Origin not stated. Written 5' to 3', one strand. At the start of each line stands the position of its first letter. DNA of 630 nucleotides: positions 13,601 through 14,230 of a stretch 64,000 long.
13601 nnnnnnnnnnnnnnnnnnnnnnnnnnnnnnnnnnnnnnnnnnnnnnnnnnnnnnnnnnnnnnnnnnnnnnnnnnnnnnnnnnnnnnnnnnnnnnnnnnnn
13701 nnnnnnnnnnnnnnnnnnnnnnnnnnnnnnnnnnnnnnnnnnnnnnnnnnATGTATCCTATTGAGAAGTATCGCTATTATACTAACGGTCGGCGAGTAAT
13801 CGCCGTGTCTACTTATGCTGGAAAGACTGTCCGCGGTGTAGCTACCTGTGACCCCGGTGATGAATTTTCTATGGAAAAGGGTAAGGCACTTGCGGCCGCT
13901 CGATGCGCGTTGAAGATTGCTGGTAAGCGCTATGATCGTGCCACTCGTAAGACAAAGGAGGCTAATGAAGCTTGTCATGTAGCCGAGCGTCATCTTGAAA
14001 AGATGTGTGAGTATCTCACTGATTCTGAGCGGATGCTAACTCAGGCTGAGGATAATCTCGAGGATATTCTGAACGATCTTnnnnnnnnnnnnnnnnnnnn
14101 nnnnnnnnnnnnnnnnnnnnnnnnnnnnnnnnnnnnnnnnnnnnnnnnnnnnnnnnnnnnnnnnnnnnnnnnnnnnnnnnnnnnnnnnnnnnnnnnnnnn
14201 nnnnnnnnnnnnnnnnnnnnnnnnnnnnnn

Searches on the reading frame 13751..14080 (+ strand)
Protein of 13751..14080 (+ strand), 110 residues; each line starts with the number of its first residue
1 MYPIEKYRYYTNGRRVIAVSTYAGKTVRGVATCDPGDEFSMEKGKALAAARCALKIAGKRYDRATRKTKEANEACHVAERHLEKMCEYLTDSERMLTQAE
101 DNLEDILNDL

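Call 38: search_protein_families(library=pfam, max_evalue=0.01, proteins=[window:13751-14080:+])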
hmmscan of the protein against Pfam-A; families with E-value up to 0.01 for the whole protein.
seq(110 aa): 1 family
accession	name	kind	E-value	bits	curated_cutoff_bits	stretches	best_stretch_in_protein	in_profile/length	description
PF08962.16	Rv2632c-like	-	0.006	17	25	0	24-70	29-75/82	Rv2632c-like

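Call 39: search_protein_families(library=phrogs, max_evalue=0.001, proteins=[window:13751-14080:+])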
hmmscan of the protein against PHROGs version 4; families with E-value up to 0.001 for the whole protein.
seq(110 aa): 1 family
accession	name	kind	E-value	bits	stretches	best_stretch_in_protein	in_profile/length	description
phrog_9910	-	unknown function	0.00023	22.2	1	6-62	80-132/143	-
